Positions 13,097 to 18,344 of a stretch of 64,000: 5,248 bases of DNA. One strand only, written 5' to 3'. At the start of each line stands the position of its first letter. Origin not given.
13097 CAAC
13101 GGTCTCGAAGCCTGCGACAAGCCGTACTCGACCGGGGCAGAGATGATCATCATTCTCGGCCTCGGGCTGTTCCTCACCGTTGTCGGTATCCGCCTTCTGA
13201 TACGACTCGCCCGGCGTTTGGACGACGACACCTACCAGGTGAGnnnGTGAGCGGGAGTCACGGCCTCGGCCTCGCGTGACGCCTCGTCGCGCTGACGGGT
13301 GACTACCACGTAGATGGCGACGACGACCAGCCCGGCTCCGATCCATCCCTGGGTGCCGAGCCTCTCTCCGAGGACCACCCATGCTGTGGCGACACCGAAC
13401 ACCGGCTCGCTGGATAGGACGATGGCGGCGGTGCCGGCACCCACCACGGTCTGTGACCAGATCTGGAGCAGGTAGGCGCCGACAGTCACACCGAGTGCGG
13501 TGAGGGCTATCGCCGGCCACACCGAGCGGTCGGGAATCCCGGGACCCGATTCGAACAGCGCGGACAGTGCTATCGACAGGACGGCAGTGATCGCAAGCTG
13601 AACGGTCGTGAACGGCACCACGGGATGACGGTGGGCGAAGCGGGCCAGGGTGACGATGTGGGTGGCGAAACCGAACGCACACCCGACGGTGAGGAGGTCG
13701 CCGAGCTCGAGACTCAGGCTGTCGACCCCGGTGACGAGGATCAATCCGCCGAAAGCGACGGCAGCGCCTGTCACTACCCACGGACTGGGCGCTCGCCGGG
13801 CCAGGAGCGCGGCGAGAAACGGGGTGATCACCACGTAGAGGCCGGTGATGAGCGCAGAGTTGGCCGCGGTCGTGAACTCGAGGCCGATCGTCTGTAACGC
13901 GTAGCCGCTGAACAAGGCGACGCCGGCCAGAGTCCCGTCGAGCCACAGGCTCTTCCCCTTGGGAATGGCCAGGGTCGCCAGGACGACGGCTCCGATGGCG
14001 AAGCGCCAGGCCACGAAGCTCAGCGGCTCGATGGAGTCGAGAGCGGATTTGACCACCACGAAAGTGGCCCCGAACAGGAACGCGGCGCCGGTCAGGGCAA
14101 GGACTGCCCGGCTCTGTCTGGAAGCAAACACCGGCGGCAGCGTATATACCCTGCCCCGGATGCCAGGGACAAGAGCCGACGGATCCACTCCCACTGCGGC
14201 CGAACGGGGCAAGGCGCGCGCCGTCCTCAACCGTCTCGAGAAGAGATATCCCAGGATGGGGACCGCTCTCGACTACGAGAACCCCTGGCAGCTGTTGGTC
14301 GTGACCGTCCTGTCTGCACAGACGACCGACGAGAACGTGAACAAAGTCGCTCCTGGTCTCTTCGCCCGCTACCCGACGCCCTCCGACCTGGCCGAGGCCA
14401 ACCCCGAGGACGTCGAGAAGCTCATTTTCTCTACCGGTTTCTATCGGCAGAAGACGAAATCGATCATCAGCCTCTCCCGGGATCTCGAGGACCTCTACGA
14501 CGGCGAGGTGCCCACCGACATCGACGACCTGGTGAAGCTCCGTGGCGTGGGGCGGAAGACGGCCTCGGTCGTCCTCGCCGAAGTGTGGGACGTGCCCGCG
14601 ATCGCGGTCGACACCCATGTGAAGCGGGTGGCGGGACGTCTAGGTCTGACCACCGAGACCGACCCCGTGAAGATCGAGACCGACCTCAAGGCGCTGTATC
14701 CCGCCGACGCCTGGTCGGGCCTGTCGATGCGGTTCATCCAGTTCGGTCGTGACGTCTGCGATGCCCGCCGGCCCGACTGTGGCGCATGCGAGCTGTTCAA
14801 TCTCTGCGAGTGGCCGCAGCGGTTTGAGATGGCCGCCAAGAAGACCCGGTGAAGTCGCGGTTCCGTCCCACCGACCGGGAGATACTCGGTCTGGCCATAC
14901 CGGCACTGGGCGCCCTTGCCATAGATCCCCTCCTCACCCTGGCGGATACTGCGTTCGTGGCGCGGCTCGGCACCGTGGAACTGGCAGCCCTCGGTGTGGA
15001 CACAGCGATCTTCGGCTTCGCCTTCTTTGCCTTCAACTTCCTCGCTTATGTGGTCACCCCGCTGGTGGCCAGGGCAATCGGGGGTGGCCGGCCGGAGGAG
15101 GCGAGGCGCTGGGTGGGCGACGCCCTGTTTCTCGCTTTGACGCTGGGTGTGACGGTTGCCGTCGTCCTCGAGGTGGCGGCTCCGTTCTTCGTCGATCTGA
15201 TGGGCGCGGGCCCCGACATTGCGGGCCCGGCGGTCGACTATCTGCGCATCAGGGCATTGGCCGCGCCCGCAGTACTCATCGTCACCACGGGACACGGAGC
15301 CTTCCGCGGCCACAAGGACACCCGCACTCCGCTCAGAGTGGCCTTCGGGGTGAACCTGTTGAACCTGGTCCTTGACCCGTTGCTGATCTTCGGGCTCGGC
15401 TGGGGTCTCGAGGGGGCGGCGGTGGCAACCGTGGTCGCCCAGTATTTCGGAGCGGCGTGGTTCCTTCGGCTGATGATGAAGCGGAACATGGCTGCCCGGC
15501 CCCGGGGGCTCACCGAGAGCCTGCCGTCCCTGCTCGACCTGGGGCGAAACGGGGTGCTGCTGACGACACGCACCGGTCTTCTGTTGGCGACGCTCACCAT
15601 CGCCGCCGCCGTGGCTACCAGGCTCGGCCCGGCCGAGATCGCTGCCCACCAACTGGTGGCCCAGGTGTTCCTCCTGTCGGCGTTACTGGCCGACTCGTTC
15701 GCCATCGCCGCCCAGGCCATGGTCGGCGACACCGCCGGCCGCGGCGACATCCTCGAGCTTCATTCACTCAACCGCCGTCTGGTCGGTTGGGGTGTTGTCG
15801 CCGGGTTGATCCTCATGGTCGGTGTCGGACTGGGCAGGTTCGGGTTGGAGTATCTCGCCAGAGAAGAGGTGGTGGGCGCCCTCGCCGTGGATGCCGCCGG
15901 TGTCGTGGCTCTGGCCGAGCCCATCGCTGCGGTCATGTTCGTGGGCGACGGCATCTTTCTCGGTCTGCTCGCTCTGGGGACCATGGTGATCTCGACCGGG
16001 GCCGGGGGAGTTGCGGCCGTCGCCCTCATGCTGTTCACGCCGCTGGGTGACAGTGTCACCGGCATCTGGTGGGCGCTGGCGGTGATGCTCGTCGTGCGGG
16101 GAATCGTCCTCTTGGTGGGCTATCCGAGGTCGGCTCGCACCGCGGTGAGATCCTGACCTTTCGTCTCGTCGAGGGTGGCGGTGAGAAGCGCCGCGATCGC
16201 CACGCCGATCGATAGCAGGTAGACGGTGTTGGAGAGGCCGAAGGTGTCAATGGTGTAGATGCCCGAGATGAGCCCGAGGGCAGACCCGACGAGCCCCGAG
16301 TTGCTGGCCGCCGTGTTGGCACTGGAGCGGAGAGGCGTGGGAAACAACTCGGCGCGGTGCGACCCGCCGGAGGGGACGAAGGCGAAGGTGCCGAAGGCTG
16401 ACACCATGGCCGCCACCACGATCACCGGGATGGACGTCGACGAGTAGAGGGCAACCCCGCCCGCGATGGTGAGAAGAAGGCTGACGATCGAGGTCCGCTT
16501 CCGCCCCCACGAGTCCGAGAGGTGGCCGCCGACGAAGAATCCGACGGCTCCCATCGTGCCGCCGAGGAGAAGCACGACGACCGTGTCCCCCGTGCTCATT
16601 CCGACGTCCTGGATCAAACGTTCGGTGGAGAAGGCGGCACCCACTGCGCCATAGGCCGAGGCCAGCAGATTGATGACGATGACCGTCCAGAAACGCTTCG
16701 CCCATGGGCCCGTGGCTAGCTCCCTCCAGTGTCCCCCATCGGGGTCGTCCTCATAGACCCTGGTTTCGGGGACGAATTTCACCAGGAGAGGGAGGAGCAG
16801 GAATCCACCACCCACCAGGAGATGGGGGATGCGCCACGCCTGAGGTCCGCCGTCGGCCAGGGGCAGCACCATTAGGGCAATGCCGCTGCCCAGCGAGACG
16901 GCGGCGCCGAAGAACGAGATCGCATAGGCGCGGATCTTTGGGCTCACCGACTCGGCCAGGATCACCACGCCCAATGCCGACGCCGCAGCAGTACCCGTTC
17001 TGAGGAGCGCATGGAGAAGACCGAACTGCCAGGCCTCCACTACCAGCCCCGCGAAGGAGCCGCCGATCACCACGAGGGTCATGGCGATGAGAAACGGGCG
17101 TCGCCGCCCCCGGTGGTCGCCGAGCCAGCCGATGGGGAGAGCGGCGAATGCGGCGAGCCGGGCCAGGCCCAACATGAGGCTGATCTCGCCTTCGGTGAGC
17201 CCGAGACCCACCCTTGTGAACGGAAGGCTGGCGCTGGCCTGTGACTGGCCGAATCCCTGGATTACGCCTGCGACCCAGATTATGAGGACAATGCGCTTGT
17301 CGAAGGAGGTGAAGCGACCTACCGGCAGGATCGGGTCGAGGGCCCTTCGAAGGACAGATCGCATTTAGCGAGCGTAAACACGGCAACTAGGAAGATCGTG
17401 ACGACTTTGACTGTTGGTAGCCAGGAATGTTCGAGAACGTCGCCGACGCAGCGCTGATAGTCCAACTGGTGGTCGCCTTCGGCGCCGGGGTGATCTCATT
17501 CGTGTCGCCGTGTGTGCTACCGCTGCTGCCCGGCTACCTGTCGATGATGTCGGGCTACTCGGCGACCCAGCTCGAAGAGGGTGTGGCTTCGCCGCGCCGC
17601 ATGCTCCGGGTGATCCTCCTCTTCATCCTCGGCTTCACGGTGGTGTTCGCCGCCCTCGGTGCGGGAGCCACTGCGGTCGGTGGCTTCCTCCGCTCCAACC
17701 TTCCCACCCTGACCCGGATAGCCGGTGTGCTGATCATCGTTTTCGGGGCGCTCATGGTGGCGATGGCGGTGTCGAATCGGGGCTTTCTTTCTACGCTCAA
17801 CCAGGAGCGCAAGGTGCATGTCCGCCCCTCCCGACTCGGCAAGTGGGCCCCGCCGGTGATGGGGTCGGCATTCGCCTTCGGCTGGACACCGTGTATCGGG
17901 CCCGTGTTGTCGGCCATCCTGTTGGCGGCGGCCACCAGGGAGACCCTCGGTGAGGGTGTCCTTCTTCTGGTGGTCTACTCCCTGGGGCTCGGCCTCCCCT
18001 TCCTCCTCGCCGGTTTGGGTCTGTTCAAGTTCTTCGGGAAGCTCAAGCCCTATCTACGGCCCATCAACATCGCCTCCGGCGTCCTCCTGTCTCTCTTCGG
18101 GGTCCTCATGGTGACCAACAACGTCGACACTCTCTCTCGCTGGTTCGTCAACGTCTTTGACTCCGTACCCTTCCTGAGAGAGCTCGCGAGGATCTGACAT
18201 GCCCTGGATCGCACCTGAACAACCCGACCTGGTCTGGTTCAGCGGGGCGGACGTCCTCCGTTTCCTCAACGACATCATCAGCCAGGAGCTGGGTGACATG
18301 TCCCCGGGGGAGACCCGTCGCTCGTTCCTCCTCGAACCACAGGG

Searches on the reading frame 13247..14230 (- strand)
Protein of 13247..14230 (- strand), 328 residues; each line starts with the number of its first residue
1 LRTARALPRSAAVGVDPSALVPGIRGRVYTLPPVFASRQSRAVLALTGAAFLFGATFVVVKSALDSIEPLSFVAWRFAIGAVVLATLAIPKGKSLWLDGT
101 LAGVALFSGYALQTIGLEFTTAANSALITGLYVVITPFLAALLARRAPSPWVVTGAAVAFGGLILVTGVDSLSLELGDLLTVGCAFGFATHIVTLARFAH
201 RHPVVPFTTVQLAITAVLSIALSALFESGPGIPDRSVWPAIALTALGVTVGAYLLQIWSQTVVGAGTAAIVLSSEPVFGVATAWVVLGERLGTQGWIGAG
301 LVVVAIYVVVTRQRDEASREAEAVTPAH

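Call 50: search_protein_families(library=pfam, proteins=[window:13247-14230:-], max_evalue=0.01)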
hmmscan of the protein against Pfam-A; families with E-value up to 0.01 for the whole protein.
window:13247-14230:- (328 aa): 1 family
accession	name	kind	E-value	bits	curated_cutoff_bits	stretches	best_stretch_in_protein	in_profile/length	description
PF00892.27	EamA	-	2.1e-37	128.9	28.2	2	176-310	2-134/135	EamA-like transporter family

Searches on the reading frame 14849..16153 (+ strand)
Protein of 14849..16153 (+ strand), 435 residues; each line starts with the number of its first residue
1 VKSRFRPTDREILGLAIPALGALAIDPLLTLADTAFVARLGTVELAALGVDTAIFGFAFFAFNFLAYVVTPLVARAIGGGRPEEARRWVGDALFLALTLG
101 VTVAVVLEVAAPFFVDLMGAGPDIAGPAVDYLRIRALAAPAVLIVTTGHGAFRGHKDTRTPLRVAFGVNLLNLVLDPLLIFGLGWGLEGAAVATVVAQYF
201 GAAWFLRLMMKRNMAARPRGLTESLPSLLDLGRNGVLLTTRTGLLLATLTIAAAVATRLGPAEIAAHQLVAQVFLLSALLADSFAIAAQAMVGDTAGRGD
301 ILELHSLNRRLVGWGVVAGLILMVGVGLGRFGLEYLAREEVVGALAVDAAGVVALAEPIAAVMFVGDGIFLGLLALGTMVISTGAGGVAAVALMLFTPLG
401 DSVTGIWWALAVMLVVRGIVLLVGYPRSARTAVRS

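Call 50: search_protein_families(library=pfam, proteins=[window:14849-16153:+], max_evalue=0.01)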
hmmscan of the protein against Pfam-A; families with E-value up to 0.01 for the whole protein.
window:14849-16153:+ (435 aa): 1 family
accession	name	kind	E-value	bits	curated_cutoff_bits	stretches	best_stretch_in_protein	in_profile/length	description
PF01554.23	MatE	-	8e-35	120.3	24.9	2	18-178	1-161/161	MatE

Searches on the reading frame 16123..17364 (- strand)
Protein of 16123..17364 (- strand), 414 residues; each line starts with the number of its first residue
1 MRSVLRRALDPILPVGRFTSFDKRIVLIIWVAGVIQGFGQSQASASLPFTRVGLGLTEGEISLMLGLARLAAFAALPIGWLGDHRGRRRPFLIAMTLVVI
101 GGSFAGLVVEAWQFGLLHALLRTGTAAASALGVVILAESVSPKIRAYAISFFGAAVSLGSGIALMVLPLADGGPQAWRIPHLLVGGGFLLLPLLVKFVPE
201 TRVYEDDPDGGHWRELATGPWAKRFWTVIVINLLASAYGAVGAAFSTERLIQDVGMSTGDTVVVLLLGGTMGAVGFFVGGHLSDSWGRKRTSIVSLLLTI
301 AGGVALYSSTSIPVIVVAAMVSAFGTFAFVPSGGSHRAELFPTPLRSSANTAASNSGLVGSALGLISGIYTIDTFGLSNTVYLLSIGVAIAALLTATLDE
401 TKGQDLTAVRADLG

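Call 50: search_protein_families(library=pfam, proteins=[window:16123-17364:-], max_evalue=0.01)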
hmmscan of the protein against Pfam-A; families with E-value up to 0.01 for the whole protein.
window:16123-17364:- (414 aa): 3 families
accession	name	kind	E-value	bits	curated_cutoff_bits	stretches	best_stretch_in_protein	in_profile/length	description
PF07690.21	MFS_1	-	1.2e-37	130.1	33.4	2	29-306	1-285/347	Major Facilitator Superfamily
PF00083.30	Sugar_tr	-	1.7e-16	60.6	22.3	2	211-410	240-449/452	Sugar (and other) transporter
PF13347.12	MFS_2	-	0.0014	17.7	27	0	222-331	223-333/427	MFS/sugar transport protein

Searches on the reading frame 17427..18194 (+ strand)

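Call 50: search_protein_families(library=pfam, proteins=[window:17427-18194:+], max_evalue=0.01)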
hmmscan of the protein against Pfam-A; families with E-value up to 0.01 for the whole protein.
window:17427-18194:+ (256 aa): 2 families
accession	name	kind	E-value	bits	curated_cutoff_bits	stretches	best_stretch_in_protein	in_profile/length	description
PF02683.22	DsbD_TM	-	3.3e-16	59.7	27.1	1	11-230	2-216/219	Cytochrome C biogenesis protein transmembrane domain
PF13903.11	Claudin_2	-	0.00042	20.6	29.1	1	61-166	90-190/192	PMP-22/EMP/MP20/Claudin tight junction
